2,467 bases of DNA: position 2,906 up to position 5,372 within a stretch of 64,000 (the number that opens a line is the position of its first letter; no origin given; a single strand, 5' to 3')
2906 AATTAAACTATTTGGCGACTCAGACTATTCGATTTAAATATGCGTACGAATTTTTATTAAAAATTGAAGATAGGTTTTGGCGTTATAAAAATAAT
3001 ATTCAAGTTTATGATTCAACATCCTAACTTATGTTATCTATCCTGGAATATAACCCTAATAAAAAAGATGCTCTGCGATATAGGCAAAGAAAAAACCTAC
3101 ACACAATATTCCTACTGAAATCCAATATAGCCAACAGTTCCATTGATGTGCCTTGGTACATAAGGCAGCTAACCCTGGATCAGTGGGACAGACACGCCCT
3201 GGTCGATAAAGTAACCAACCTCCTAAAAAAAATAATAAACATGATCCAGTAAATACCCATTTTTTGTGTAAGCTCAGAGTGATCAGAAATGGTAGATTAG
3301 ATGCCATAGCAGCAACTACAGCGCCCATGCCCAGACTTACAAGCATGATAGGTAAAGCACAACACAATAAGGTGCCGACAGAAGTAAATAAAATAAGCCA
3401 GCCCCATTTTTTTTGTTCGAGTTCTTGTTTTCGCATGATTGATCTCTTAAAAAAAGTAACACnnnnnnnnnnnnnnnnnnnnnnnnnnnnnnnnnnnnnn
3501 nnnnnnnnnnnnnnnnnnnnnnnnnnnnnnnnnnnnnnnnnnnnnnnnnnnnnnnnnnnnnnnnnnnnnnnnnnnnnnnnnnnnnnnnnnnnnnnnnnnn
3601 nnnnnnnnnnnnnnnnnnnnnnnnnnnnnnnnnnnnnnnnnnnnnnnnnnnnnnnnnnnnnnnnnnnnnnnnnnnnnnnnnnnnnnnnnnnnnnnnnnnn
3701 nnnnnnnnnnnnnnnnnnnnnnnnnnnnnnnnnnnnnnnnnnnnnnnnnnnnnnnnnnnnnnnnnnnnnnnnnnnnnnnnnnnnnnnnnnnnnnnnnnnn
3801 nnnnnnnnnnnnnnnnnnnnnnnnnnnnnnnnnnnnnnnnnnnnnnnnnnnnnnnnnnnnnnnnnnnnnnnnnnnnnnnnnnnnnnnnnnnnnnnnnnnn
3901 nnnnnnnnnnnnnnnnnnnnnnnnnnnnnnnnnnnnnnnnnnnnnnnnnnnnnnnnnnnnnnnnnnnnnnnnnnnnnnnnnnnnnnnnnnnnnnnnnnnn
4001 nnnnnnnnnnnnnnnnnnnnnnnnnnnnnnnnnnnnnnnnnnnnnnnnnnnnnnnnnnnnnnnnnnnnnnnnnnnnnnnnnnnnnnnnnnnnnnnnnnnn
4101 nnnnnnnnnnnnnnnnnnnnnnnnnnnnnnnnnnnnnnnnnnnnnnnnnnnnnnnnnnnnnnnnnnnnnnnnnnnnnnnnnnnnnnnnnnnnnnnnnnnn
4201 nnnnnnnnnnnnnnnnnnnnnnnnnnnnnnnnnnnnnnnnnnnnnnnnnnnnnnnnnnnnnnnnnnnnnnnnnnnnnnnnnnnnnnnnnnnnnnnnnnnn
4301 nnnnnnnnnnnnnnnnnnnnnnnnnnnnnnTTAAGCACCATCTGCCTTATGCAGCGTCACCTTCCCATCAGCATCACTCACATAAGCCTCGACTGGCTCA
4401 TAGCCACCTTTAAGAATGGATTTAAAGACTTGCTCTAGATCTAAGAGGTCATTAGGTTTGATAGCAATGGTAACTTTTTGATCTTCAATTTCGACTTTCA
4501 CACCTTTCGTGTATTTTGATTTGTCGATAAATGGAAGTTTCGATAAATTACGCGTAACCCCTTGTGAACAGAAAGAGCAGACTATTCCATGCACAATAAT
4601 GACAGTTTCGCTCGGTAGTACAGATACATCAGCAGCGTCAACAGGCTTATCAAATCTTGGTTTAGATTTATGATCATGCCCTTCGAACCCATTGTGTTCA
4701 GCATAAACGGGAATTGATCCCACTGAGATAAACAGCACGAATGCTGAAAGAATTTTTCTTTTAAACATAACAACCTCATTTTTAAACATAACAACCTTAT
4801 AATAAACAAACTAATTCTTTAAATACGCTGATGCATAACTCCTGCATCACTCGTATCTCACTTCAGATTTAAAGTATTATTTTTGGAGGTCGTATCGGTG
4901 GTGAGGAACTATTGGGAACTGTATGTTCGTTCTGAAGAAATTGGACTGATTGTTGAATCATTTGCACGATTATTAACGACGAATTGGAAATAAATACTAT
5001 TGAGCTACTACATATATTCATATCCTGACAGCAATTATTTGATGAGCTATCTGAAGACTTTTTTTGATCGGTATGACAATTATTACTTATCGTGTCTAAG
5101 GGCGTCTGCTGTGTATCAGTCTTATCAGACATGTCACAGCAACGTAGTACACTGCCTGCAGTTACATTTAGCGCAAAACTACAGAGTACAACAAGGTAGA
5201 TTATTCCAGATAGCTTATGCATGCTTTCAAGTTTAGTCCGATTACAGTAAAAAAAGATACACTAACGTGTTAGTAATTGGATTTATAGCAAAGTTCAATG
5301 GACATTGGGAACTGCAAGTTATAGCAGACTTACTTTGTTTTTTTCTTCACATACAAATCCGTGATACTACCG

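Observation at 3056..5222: Four-gene envelope-spanning thiophilic-metal cluster with no MerA/MerR: candidate novel metal uptake system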

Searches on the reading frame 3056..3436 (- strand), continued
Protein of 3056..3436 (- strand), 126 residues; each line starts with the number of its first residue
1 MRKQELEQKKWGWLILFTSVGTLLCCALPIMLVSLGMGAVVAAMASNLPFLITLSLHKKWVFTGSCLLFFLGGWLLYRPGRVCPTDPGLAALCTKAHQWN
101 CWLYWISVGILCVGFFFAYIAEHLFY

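Call 57: search_protein_families(library=ncbifam, proteins=[L027:8131-8535:-, L059:8181-8585:-, L027:9657-9950:+, L027:8764-9594:+, L076:9658-9972:+, L076:12091-12804:+, L070:8434-8830:+], max_evalue=0.000001)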
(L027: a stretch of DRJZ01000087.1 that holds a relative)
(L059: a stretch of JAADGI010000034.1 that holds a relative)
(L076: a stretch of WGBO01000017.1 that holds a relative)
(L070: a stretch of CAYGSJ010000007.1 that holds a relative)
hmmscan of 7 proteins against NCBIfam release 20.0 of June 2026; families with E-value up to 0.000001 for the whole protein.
L027:8131-8535:- (134 aa): 13 families
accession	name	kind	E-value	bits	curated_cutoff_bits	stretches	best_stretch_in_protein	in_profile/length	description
TIGR02051.1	MerR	equivalog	1.5e-46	157.7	150.85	1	7-129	1-124/124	mercury resistance transcriptional regulator MerR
NF010315.0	PRK13752.1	subfamily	7e-33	113.7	261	1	3-132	5-135/144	mercury resistance transcriptional regulator MerR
TIGR02044.1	CueR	equivalog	2.1e-28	98.9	147.4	1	7-129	2-126/127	Cu(I)-responsive transcriptional regulator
NF007069.0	PRK09514.1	equivalog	1.5e-27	96.3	143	1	7-132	3-133/141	Zn(2+)-responsive transcriptional regulator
TIGR02043.1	ZntR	equivalog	1.9e-25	89.5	167.95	1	6-129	2-130/131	Zn(2+)-responsive transcriptional regulator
TIGR02047.1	CadR-PbrR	equivalog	3.7e-24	85.2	151.45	1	6-128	1-126/127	Cd(II)/Pb(II)-responsive transcriptional regulator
NF007590.0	PRK10227.1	equivalog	4.7e-20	72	244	1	8-130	3-127/135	Cu(I)-responsive transcriptional regulator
TIGR01950.1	SoxR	equivalog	2.2e-12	46.9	116.9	1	6-112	2-111/142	redox-sensitive transcriptional activator SoxR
NF041849.1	trans_regNmlR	equivalog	2.5e-10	40.4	175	1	8-114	3-112/117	stress response transcriptional regulator NmlR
TIGR02054.1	MerD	equivalog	3e-10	40.6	103.65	1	6-114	4-113/120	mercuric resistance transcriptional repressor MerD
NF047375.1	HeatShock_HspR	equivalog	2.9e-09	36.8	105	1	6-90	4-87/92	heat shock protein transcriptional repressor HspR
NF053782.1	ChlnTransRegdde3219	equivalog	1.1e-08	35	450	1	5-101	6-96/278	choline utilization transcriptional activator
NF050798.1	TF_FtsR_Actino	equivalog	1e-07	32.3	150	1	17-119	17-123/223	transcriptional regulator FtsR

L059:8181-8585:- (134 aa): 13 families
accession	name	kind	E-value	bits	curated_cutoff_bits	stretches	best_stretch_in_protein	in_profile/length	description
TIGR02051.1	MerR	equivalog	1.9e-44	150.9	150.85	1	7-129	1-124/124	mercury resistance transcriptional regulator MerR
NF010315.0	PRK13752.1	subfamily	1.8e-34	118.8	261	1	5-132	7-135/144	mercury resistance transcriptional regulator MerR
TIGR02044.1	CueR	equivalog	1.1e-27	96.6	147.4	1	7-129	2-126/127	Cu(I)-responsive transcriptional regulator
NF007069.0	PRK09514.1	equivalog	2.7e-27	95.5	143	1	7-133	3-134/141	Zn(2+)-responsive transcriptional regulator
TIGR02043.1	ZntR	equivalog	1.1e-25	90.2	167.95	1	6-129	2-130/131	Zn(2+)-responsive transcriptional regulator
TIGR02047.1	CadR-PbrR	equivalog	2e-24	86.1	151.45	1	6-129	1-127/127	Cd(II)/Pb(II)-responsive transcriptional regulator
NF007590.0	PRK10227.1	equivalog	2.1e-20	73.1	244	1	8-130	3-127/135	Cu(I)-responsive transcriptional regulator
TIGR01950.1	SoxR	equivalog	8e-14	51.6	116.9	1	6-114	2-114/142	redox-sensitive transcriptional activator SoxR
NF041849.1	trans_regNmlR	equivalog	6.5e-11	42.3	175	1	8-113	3-111/117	stress response transcriptional regulator NmlR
NF053782.1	ChlnTransRegdde3219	equivalog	1.7e-08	34.3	450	1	4-108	5-103/278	choline utilization transcriptional activator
TIGR02054.1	MerD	equivalog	2.1e-08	34.7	103.65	1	6-114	4-113/120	mercuric resistance transcriptional repressor MerD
NF047375.1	HeatShock_HspR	equivalog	6.5e-08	32.5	105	1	7-91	5-88/92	heat shock protein transcriptional repressor HspR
NF050798.1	TF_FtsR_Actino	equivalog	7.1e-07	29.6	150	1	18-116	18-120/223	transcriptional regulator FtsR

L027:9657-9950:+ (97 aa): 7 families
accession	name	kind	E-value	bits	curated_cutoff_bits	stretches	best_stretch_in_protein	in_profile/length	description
TIGR02052.1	MerP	equivalog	3.4e-15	56.3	92.55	1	1-87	1-86/92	mercury resistance system periplasmic binding protein MerP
NF033795.1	chaper_CopZ_Bs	exception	3.7e-11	43.1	91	1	26-87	3-63/66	copper chaperone CopZ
NF033794.2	chaper_CopZ_Eh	exception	1.1e-10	41.5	95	1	26-88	3-64/68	copper chaperone CopZ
TIGR00003.1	TIGR00003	subfamily_domain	4.7e-10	39.5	62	1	25-87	2-63/66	copper ion binding protein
NF047957.1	CopZ_AFE_1862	equivalog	2.3e-09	37.6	85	1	26-87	2-59/62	CopZ family metallochaperone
NF041115.1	UxxU_metal_bind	equivalog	3.9e-09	36.5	95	1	24-90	5-70/74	metal-binding (seleno)protein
NF033781.1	chaper_CopP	exception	1.3e-08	34.8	112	1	26-87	3-62/65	copper-binding metallochaperone CopP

L027:8764-9594:+ (276 aa): 0 families

L076:9658-9972:+ (104 aa): 6 families
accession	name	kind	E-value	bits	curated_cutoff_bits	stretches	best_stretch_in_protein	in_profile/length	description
NF033795.1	chaper_CopZ_Bs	exception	2.3e-10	40.5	91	1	27-87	4-63/66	copper chaperone CopZ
NF047957.1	CopZ_AFE_1862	equivalog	3.3e-08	33.8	85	1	26-66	2-42/62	CopZ family metallochaperone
TIGR02052.1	MerP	equivalog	3.7e-08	33.8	92.55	1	1-87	1-86/92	mercury resistance system periplasmic binding protein MerP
TIGR00003.1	TIGR00003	subfamily_domain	1.7e-07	31.3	62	1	27-86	4-62/66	copper ion binding protein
NF033781.1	chaper_CopP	exception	2.9e-07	30.5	112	1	26-88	3-63/65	copper-binding metallochaperone CopP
NF033794.2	chaper_CopZ_Eh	exception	5.7e-07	29.6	95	1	27-88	4-64/68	copper chaperone CopZ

L076:12091-12804:+ (237 aa): 3 families
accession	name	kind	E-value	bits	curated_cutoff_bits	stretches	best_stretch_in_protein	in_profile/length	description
NF050166.1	Cu_RiPP_BufA2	equivalog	1.9e-19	69.6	60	1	150-224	2-76/79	BufA2 family periplasmic bufferin-type metallophore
NF010318.0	PRK13755.1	equivalog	2.2e-08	34.5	170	1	9-134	11-137/140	organomercurial transporter MerC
NF033784.1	transport_merC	equivalog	1.5e-07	31.8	140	1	9-118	8-120/123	organomercurial transporter MerC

L070:8434-8830:+ (132 aa): 13 families
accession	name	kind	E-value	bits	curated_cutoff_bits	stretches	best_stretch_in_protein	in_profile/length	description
NF007069.0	PRK09514.1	equivalog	5.2e-34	117.2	143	1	2-128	3-130/141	Zn(2+)-responsive transcriptional regulator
TIGR02051.1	MerR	equivalog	3.1e-33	114.7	150.85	1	2-124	1-120/124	mercury resistance transcriptional regulator MerR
TIGR02043.1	ZntR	equivalog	7.1e-33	113.5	167.95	1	2-126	3-128/131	Zn(2+)-responsive transcriptional regulator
TIGR02047.1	CadR-PbrR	equivalog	1.5e-31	109.1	151.45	1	1-126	1-125/127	Cd(II)/Pb(II)-responsive transcriptional regulator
TIGR02044.1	CueR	equivalog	1.5e-30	105.9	147.4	1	1-126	1-124/127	Cu(I)-responsive transcriptional regulator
NF007590.0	PRK10227.1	equivalog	4.7e-24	85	244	1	1-129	1-127/135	Cu(I)-responsive transcriptional regulator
NF010315.0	PRK13752.1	subfamily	7e-21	74.8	261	1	1-113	8-118/144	mercury resistance transcriptional regulator MerR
TIGR01950.1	SoxR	equivalog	9.2e-13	48.2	116.9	1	1-122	2-120/142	redox-sensitive transcriptional activator SoxR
TIGR02054.1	MerD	equivalog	9.9e-13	48.7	103.65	1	2-110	5-111/120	mercuric resistance transcriptional repressor MerD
NF041849.1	trans_regNmlR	equivalog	1.3e-10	41.4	175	1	1-104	1-104/117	stress response transcriptional regulator NmlR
NF050798.1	TF_FtsR_Actino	equivalog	2.1e-08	34.5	150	1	14-74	19-79/223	transcriptional regulator FtsR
NF047375.1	HeatShock_HspR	equivalog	1.1e-07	31.7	105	1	3-74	6-77/92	heat shock protein transcriptional repressor HspR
NF033783.1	coreg_MerD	equivalog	3.4e-07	30.7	170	1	2-76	5-79/121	mercury resistance co-regulator MerD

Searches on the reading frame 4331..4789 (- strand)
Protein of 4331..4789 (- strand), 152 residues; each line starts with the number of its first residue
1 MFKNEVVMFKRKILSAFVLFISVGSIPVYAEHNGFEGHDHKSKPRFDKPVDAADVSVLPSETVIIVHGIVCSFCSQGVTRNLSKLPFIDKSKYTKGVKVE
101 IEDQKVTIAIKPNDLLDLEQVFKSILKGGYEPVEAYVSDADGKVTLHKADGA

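Call 3: search_protein_families(library=pfam, proteins=[window:4331-4789:-], max_evalue=1)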
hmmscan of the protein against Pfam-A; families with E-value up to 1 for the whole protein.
window:4331-4789:- (152 aa): 1 family
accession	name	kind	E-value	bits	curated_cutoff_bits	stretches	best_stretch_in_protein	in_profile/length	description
PF00403.32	HMA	-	1.3e-05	25.9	24.8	1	63-131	1-62/62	Heavy-metal-associated domain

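Call 4: search_protein_families(library=ncbifam, proteins=[window:4331-4789:-], max_evalue=1)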
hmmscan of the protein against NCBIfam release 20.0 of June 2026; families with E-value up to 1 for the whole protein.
window:4331-4789:- (152 aa): 4 families
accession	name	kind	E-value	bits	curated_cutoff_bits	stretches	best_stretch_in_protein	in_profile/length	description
NF033795.1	chaper_CopZ_Bs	exception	6.6e-05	23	91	1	62-131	2-64/66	copper chaperone CopZ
NF047957.1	CopZ_AFE_1862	equivalog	0.014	15.8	85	1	64-109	3-42/62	CopZ family metallochaperone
NF047690.1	LIC20036_fam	subfamily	0.035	13.9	250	1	55-124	5-70/195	LIC20036 family protein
NF008839.0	PRK11880.2-4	equivalog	0.15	11.4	288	1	69-123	20-78/252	pyrroline-5-carboxylate reductase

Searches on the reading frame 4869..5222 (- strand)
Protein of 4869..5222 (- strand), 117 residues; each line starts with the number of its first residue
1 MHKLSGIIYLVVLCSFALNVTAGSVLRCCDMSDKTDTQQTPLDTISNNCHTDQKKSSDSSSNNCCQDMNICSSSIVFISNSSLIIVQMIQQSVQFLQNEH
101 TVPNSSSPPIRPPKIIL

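Call 3: search_protein_families(library=pfam, proteins=[window:4869-5222:-], max_evalue=1)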
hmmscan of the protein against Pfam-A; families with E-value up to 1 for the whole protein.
window:4869-5222:- (117 aa): 0 families

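Call 4: search_protein_families(library=ncbifam, proteins=[window:4869-5222:-], max_evalue=1)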
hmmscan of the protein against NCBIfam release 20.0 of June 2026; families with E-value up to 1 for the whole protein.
window:4869-5222:- (117 aa): 1 family
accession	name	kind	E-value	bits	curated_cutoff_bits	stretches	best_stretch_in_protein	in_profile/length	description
NF003747.0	PRK05346.1-2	equivalog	0.15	11.3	336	1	7-41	15-48/260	Na(+)-translocating NADH-quinone reductase subunit C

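Call 32: find_homologous_proteins(query=A2, max_evalue=0.001)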
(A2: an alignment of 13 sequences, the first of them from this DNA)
Query A2 (13 sequences) (117 aa, profile of the alignment): 17 proteins with E <= 0.001 among 380 candidates.
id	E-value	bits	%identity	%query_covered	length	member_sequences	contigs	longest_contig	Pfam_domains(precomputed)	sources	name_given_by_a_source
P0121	5.0e-27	112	20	68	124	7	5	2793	-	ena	-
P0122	1.1e-26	111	38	14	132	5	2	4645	-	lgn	-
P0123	1.5e-25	107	-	-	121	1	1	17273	-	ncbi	-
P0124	5.8e-23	99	26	87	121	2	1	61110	-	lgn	-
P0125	1.1e-21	95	28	87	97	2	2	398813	-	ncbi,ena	-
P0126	2.3e-21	94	26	97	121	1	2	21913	-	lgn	-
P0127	1.1e-19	88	30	62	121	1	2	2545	-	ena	-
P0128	2.3e-18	84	27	91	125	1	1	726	-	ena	-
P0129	1.3e-16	78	23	63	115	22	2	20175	-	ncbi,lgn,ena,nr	ncbi:MAG: hypothetical protein OSA45_14760 [Halioglobus sp.]|nr:hypothetical protein [Halioglobus sp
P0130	7.1e-11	60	21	99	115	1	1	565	-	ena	-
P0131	3.2e-7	48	31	43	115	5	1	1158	-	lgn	-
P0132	4.2e-7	48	27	84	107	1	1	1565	-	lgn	-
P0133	1.6e-6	46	22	95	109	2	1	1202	-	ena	-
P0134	7.4e-6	44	23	95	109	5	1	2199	-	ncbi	-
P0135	2.5e-5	42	20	95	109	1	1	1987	-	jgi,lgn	jgi:hypothetical protein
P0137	6.1e-4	38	83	5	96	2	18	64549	-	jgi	jgi:hypothetical protein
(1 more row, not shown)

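Call 60: search_protein_families(library=pfam, alignment_id=A2, max_evalue=1)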
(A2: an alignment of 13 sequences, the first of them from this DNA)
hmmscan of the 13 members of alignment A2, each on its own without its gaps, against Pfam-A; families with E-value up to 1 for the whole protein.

A. member 1, seq(117 aa): 0 families

B. families by the number of members that match (of 13 scanned): 8 families
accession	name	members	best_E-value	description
PF05296.19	TAS2R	1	0.0082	Taste receptor protein (TAS2R)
PF19553.4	DUF6076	1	0.031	Family of unknown function (DUF6076)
PF06411.16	HdeA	1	0.051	HdeA/HdeB family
PF06380.16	DUF1072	1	0.056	Protein of unknown function (DUF1072)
PF04103.21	CD20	1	0.089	CD20-like family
PF05965.19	FYRC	1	0.15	F/Y rich C-terminus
PF10261.15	FIT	1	0.17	Fat storage-inducing transmembrane protein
PF22680.2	Glyco_hydro_123_N_2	1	0.2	Glycoside hydrolase 123 N-terminal domain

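Call 68: predict_structure(alignment_id=A5)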
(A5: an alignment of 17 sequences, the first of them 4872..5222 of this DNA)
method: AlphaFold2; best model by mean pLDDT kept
length: 117 residues; sequences in the alignment: 17
mean_pLDDT: 50.5   pTM: 0.20
mean pLDDT of the five models: 50.5, 50.0, 49.5, 49.3, 48.6
residues with pLDDT >= 90: 0; 70-90: 13; 50-70: 36; < 50: 68
segments of 3 or more residues with pLDDT < 50: 29-83, 98-105
pLDDT, mean of each block of 10 residues (from residue 1): 73 74 49 40 36 38 42 43 51 52 54 57
secondary structure, 60 per line:
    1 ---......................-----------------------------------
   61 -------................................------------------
elements in order: H4-25 H68-99

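Call 74: search_protein_representatives(alignment_id=A5)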
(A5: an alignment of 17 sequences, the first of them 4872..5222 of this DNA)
Query: 17 sequences, 114 profile positions. Proteins with E-value up to 0.001 (for the whole library): 262; up to 1e-10: 71; up to 1e-30: 0. The best 150 are listed.
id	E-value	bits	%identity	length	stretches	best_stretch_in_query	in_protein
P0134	4.6e-29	116.9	-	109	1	2-114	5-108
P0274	4.9e-29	116.8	-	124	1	6-114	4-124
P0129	3.4e-28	114.1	-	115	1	2-114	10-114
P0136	6.0e-28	113.3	-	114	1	2-114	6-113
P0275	3.6e-25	104.3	-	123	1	7-114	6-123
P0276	1.2e-21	93.0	-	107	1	1-114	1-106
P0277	1.9e-21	92.4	-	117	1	5-114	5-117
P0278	8.2e-21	90.3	-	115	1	2-114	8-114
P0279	2.0e-20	89.0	-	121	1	7-114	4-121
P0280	7.4e-20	87.2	-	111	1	5-113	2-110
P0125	1.3e-19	86.5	-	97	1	14-114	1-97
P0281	1.3e-19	86.5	-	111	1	2-114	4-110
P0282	1.4e-18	83.1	-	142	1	3-114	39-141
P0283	4.7e-18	81.4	-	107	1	1-114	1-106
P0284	5.9e-18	81.1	-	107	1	8-114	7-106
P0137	5.1e-14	68.4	-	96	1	15-114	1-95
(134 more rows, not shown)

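Call 76: search_protein_families(library=pfam, alignment_id=A6, max_evalue=0.1)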
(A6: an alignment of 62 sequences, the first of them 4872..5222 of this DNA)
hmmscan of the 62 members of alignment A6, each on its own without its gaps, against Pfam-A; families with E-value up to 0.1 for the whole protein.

A. member 1, window:4872-5222:- (117 aa): 0 families

B. families by the number of members that match (of 62 scanned): 17 families
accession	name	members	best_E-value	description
PF11162.13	DUF2946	5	0.0024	Protein of unknown function (DUF2946)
PF04103.21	CD20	2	0.0043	CD20-like family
PF19650.4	DUF6153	1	0.00032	Family of unknown function (DUF6153)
PF24147.2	C2_SHIP1-2_2nd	1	0.013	SHIP1/2 second C2 domain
PF01295.23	Adenylate_cycl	1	0.015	Adenylate cyclase, class-I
PF20558.3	DUF6769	1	0.017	Family of unknown function (DUF6769)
PF23171.1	bHLH_HIF1A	1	0.037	Hypoxia-inducible factor 1-alpha bHLH domain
PF09103.16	BRCA-2_OB1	1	0.039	BRCA2, oligonucleotide/oligosaccharide-binding, domain 1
PF12063.14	ATG1-like_MIT1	1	0.045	Atg1-like, MIT domain 1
PF06758.18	Olduvai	1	0.069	Olduvai domain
PF11582.13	DUF3240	1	0.07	Protein of unknown function (DUF3240)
PF15807.10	MAP17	1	0.071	Membrane-associated protein 117 kDa, PDZK1-interacting protein 1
PF02497.21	Arteri_GP4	1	0.077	Arterivirus glycoprotein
PF04987.19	PigN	1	0.086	Phosphatidylinositolglycan class N (PIG-N)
PF20609.3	pAdhesive_17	1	0.089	Putative adhesive domain (group 17)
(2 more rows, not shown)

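Call 77: find_encoding_contigs(protein=P0134, flank=5000, max_places=2)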
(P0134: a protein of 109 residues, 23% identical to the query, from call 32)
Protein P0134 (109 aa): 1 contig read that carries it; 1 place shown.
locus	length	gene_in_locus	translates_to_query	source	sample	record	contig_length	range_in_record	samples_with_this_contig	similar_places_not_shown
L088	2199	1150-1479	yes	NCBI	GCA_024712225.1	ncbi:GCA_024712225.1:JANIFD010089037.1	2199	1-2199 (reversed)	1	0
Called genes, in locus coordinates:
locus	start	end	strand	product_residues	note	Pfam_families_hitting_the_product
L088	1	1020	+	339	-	?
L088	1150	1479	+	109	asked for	-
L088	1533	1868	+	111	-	-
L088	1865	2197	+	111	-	?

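Call 92: find_encoding_contigs(protein=P0124, flank=4000, max_places=1)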
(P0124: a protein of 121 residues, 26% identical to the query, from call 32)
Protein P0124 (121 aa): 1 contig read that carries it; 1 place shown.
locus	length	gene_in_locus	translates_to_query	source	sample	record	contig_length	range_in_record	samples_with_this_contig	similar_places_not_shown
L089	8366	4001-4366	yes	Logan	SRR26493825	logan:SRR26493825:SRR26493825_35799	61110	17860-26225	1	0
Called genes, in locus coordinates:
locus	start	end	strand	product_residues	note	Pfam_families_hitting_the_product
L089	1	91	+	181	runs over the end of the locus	PF02482:Ribosomal_S30AE, PF16321:Ribosom_S30AE_C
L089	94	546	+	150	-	PF00359:PTS_EIIA_2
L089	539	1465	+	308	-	PF02603:Hpr_kinase_N, PF07475:Hpr_kinase_C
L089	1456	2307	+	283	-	PF03668:RapZ-like_N, PF22740:PapZ_C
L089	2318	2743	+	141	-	PF03610:EIIA-man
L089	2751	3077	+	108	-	-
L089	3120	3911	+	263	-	PF00702:Hydrolase, PF13344:Hydrolase_6, PF13419:HAD_2 (faint), PF13242:Hydrolase_like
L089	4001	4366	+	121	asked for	-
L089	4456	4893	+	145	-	-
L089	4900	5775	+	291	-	-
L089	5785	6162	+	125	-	-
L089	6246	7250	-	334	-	PF00579:tRNA-synt_1b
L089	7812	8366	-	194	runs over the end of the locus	-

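Call 93: find_encoding_contigs(protein=P0137, flank=4000, max_places=1)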
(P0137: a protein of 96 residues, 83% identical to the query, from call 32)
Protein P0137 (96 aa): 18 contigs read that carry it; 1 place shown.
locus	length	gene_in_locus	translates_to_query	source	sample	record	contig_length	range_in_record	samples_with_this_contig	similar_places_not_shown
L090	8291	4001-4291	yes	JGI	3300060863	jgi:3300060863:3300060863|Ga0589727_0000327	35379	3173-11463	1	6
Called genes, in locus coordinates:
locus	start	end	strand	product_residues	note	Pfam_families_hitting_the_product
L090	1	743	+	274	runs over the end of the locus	PF27522:YDMC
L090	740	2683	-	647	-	PF01011:PQQ, PF13360:PQQ_2 (faint), PF13570:Beta-prop_ACSF4 (faint)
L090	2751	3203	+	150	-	-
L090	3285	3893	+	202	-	-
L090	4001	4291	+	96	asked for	-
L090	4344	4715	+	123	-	-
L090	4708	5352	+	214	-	-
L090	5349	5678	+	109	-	-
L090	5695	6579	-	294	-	PF04116:FA_hydroxylase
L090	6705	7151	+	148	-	PF01243:PNPOx_N, PF12900:Pyridox_ox_2 (weak), PF16242:Pyrid_ox_like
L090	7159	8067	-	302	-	PF00106:adh_short, PF08659:KR (weak), PF13561:adh_short_C2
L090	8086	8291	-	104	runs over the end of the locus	PF02517:Rce1-like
